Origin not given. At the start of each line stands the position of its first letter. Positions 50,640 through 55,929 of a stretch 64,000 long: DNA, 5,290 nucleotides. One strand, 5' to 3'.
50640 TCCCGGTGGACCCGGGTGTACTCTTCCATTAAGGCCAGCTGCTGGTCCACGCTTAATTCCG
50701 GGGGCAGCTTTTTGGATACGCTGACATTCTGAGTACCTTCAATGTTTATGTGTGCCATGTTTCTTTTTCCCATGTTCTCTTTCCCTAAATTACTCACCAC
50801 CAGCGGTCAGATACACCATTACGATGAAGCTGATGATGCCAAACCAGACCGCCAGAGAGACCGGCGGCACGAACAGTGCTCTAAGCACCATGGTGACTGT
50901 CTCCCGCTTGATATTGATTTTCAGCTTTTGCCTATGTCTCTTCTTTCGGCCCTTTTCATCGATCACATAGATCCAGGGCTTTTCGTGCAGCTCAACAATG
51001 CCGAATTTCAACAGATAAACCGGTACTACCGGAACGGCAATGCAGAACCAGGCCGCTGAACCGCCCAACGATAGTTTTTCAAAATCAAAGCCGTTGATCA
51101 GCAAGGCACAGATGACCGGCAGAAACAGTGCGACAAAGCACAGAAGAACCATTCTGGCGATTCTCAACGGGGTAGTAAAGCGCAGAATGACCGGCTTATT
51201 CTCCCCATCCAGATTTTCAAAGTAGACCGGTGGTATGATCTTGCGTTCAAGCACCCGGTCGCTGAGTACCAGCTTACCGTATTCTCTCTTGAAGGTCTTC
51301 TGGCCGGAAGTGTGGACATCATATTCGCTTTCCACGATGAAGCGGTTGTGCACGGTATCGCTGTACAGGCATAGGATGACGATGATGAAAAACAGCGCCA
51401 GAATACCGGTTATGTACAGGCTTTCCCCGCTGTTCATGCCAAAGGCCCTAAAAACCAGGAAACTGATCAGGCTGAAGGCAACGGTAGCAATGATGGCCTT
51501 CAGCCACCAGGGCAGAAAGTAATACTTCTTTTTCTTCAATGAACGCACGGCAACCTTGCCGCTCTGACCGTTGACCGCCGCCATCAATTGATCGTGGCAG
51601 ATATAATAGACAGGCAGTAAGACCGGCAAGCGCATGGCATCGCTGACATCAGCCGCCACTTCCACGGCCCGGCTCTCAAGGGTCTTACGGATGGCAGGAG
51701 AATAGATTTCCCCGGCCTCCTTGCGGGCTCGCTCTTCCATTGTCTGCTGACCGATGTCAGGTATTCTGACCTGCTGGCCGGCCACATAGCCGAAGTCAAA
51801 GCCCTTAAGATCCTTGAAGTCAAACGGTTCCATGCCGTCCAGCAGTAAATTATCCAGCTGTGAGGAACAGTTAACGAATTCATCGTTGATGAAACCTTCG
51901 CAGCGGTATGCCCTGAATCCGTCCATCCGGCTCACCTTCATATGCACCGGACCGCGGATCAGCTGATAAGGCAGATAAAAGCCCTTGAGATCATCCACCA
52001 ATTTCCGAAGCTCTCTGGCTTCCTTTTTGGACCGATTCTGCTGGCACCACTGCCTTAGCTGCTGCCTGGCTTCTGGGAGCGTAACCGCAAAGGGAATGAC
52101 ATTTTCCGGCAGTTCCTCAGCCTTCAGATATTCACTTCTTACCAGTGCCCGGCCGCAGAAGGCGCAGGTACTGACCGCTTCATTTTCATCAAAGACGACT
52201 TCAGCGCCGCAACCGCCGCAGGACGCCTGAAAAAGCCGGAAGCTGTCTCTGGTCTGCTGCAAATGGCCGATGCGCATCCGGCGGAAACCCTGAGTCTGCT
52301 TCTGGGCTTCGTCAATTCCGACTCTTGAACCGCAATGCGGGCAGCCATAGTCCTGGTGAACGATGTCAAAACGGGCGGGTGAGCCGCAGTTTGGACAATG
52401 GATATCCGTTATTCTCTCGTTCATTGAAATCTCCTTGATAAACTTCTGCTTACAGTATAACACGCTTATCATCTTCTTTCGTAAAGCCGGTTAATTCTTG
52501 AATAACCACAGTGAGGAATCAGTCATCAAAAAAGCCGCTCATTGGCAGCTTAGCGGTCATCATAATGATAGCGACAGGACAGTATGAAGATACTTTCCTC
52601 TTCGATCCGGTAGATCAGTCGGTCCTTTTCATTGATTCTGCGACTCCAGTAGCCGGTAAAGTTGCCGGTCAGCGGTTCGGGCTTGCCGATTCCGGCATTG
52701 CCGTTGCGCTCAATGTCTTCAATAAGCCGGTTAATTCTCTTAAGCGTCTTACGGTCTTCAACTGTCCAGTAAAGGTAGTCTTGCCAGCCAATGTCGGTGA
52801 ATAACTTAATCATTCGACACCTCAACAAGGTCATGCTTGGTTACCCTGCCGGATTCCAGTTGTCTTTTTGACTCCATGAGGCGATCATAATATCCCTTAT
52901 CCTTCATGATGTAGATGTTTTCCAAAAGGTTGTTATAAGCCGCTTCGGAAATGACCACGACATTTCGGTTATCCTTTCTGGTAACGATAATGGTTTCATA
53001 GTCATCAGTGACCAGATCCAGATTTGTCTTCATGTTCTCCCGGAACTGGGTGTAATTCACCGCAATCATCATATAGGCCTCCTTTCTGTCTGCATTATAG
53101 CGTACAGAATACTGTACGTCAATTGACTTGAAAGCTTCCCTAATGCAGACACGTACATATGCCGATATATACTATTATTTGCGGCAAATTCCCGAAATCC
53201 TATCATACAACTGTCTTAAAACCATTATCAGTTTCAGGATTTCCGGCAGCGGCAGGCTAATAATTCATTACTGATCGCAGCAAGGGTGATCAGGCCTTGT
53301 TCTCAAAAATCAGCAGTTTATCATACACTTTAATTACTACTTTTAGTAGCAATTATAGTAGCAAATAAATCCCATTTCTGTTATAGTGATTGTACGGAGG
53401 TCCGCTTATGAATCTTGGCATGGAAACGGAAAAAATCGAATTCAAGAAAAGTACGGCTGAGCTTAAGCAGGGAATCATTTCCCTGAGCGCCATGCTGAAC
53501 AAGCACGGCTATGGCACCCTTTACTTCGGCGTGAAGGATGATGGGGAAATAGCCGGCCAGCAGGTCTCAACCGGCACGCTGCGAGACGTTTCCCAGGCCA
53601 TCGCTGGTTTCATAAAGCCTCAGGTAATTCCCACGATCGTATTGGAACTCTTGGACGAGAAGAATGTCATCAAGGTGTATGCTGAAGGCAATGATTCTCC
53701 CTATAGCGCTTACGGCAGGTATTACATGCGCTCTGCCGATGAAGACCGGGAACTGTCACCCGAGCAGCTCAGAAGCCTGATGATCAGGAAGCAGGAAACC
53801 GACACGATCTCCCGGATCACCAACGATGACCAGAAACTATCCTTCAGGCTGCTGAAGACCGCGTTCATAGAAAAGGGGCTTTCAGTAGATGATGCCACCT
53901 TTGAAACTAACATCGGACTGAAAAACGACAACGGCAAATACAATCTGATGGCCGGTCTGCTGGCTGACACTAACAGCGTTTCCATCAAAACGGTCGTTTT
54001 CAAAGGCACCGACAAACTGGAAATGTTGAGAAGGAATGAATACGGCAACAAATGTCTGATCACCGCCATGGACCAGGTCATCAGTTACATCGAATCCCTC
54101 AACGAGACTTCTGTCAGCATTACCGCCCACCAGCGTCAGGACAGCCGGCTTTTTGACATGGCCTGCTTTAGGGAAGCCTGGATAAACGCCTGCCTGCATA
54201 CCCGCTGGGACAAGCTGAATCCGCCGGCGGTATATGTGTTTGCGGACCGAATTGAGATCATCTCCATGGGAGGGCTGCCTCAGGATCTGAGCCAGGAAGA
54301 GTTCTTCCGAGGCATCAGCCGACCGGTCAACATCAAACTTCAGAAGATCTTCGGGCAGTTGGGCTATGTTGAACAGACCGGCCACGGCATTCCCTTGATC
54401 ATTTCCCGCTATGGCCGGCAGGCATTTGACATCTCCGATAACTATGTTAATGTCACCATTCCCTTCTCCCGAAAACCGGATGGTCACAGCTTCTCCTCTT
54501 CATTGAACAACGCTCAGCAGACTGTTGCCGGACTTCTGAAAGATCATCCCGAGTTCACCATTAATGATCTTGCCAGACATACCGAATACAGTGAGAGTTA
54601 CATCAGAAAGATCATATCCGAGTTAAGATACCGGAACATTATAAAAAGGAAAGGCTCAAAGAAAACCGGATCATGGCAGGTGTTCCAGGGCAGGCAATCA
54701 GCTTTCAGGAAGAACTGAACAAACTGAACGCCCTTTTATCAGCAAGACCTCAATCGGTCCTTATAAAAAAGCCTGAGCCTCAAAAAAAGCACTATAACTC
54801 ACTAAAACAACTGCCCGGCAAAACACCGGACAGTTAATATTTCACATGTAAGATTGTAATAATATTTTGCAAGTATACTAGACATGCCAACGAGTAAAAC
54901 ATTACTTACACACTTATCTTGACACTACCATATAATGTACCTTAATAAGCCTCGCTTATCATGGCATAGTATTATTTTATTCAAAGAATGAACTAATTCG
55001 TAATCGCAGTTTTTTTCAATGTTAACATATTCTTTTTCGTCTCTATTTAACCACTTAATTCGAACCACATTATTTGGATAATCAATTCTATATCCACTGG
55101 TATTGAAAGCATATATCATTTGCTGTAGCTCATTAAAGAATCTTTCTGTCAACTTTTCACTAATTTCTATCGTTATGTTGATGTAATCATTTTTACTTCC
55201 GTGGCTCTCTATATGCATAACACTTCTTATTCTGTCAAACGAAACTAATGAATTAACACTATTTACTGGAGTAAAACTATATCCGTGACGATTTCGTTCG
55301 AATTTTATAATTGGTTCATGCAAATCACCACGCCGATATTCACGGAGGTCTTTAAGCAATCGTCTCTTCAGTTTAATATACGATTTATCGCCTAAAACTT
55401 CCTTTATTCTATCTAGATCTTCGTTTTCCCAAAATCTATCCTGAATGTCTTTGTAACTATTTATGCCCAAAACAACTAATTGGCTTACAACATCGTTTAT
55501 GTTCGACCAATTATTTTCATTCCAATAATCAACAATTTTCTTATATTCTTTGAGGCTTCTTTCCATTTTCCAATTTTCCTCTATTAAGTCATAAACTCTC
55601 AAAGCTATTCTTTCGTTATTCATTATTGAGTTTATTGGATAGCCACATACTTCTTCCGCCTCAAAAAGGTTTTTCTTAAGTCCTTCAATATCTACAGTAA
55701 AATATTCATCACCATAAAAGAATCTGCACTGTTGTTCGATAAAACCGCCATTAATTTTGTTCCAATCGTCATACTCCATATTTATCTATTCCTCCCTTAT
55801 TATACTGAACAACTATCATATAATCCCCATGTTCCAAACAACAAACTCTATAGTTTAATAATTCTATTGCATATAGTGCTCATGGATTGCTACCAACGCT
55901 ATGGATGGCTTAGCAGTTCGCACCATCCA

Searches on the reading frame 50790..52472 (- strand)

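Call 3: search_protein_families(library=pfam, proteins=[window:50790-52472:-], max_evalue=0.01)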
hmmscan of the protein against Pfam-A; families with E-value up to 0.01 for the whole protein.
window:50790-52472:- (560 aa): 7 families
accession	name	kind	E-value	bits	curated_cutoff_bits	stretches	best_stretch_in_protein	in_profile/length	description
PF08271.17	Zn_Ribbon_TF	-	0.00052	19.9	29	0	26-52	3-30/43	TFIIB zinc-binding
PF01667.23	Ribosomal_S27e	-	0.0033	17.6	24.5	0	84-111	9-37/55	Ribosomal protein S27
PF12773.13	DZR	-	0.0035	17.9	27.3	0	24-52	13-35/45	Double zinc ribbon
PF09297.16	Zn_ribbon_NUD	-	0.0052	16.9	24.8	0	85-108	6-29/32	NADH pyrophosphatase zinc ribbon domain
PF01155.25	HypA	-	0.0057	17.1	28.9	0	14-50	61-95/112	Hydrogenase/urease nickel incorporation, metallochaperone, hypA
PF24451.1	DUF7567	-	0.0077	16.6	27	0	24-66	17-58/131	Family of unknown function (DUF7567)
PF07754.17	HVO_2753_ZBP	-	0.0082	16.4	33.2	0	14-48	7-46/46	Small zinc finger protein HVO_2753-like, Zn-binding pocket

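Call 4: search_protein_families(library=padloc, proteins=[window:50790-52472:-], max_evalue=0.01)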
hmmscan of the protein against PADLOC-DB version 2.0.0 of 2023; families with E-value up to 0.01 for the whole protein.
window:50790-52472:- (560 aa): 1 family
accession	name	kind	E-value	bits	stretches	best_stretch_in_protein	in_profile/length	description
PDLC04162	HEC-08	-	0.0019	15.3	0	18-51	238-271/358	-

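Call 5: search_protein_families(library=ncbifam, proteins=[window:50790-52472:-], max_evalue=0.01)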
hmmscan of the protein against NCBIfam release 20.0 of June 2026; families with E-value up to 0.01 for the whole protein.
window:50790-52472:- (560 aa): 3 families
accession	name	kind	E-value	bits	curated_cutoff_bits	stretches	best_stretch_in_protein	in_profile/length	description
NF001629.0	PRK00415.1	equivalog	3.7e-05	23.1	70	1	81-114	13-47/62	30S ribosomal protein S27e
NF011481.0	PRK14890.1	equivalog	0.00017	21.6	61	0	13-48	17-57/61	putative Zn-ribbon RNA-binding protein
NF047981.1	RC1041_fam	subfamily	0.0011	18.6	90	1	324-350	21-47/57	RC1041 family protein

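Call 6: search_protein_families(library=phrogs, proteins=[window:50790-52472:-], max_evalue=0.01)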
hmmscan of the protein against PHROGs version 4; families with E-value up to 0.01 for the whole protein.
window:50790-52472:- (560 aa): 3 families
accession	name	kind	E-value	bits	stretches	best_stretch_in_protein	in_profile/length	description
phrog_4875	-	unknown function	9.4e-07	29.9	0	22-54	11-43/77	-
phrog_4852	-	unknown function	3.8e-05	24.4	0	19-61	9-49/194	-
phrog_603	-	transcription regulation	0.003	18.6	0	8-34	51-77/227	transcriptional regulator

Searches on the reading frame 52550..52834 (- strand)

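Call 68: search_protein_families(library=pfam, proteins=[window:52550-52834:-], max_evalue=0.001)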
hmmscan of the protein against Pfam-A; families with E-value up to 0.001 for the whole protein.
window:52550-52834:- (94 aa): 1 family
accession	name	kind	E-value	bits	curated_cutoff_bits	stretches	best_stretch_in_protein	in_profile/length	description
PF06769.20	YoeB_toxin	-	6.5e-35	119.5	27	1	12-91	1-80/80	YoeB-like toxin of bacterial type II toxin-antitoxin system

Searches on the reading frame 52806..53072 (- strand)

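Call 68: search_protein_families(library=pfam, proteins=[window:52806-53072:-], max_evalue=0.001)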
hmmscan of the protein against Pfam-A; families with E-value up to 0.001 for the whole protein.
window:52806-53072:- (88 aa): 1 family
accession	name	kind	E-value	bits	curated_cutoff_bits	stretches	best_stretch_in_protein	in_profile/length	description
PF02604.26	PhdYeFM_antitox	-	7.1e-13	48.6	29.8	1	2-74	1-73/74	Antitoxin Phd_YefM, type II toxin-antitoxin system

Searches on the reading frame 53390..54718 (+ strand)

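Call 3: search_protein_families(library=pfam, proteins=[window:53390-54718:+], max_evalue=0.01)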
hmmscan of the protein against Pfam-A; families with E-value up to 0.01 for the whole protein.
window:53390-54718:+ (442 aa): 3 families
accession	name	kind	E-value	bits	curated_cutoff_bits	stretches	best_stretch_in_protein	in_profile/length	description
PF04326.19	SLFN_AlbA_2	-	2.1e-17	64.2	25.3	1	12-122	1-117/118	Schlafen, AlbA_2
PF13749.12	HATPase_c_4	-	1.3e-11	44.7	26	1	279-343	4-70/89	Putative ATP-dependent DNA helicase recG C-terminal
PF08279.18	HTH_11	-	0.0022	18.3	25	0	382-416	9-43/55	HTH domain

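Call 4: search_protein_families(library=padloc, proteins=[window:53390-54718:+], max_evalue=0.01)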
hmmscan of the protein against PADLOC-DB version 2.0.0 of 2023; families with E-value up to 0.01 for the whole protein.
window:53390-54718:+ (442 aa): 5 families
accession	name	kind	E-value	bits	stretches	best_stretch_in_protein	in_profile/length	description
PDLC02402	Aga_SIR2-PNTD1-PNTD2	-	6.3e-06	22.6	1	170-302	356-489/876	Class I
PDLC01434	CasR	-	0.00026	18.9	1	373-424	127-176/191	"CAS-I,CAS-II,CAS-III,CAS-IV,CAS-V,CAS-VI; associated_signaling"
PDLC03963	SoFic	-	0.0035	14.8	1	371-424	291-343/361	-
PDLC01268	CasR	-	0.0046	14.9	0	382-424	132-173/179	"CAS-I,CAS-II,CAS-III,CAS-IV,CAS-V,CAS-VI; associated_signaling"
PDLC01852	CARF3--CARF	-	0.0055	14.7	0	369-426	138-195/208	-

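Call 5: search_protein_families(library=ncbifam, proteins=[window:53390-54718:+], max_evalue=0.01)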
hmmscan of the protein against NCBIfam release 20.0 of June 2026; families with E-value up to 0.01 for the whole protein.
window:53390-54718:+ (442 aa): 1 family
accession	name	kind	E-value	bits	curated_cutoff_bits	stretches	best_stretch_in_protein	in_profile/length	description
TIGR01884.1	cas_HTH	subfamily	0.0058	16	60.2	0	376-425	144-193/202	CRISPR-associated CARF protein Csa3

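Call 6: search_protein_families(library=phrogs, proteins=[window:53390-54718:+], max_evalue=0.01)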
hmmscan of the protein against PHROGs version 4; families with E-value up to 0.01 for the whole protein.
window:53390-54718:+ (442 aa): 7 families
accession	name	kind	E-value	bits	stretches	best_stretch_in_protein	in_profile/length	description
phrog_12156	-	DNA, RNA and nucleotide metabolism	1.6e-75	255.7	1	11-432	17-481/485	DNA helicase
phrog_1687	-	transcription regulation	0.00039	21.4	1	373-437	65-129/162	MarR family transcrition regulator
phrog_5978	-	unknown function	0.00052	20.2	1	370-425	293-348/364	-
phrog_2030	-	transcription regulation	0.00076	20.2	1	373-433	13-76/202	transcriptional regulator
phrog_32138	-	DNA, RNA and nucleotide metabolism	0.00094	20.1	1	382-423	12-53/54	DNA binding protein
phrog_1123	-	unknown function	0.0048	17.7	1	371-425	28-83/112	-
phrog_14131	-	DNA, RNA and nucleotide metabolism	0.0066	16.6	0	377-418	241-284/351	DNA binding protein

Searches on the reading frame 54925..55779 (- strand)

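Call 3: search_protein_families(library=pfam, proteins=[window:54925-55779:-], max_evalue=0.01)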
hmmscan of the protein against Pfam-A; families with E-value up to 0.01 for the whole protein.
window:54925-55779:- (284 aa): 0 families

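Call 4: search_protein_families(library=padloc, proteins=[window:54925-55779:-], max_evalue=0.01)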
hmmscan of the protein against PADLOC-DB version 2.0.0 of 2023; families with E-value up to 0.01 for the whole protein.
window:54925-55779:- (284 aa): 0 families

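Call 5: search_protein_families(library=ncbifam, proteins=[window:54925-55779:-], max_evalue=0.01)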
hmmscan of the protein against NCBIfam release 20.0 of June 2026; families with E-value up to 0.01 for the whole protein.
window:54925-55779:- (284 aa): 0 families

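Call 6: search_protein_families(library=phrogs, proteins=[window:54925-55779:-], max_evalue=0.01)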
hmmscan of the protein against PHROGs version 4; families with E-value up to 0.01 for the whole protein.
window:54925-55779:- (284 aa): 1 family
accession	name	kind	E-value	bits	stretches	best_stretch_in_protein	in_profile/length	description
phrog_15743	-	unknown function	0.0013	19.9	1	93-137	22-67/170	-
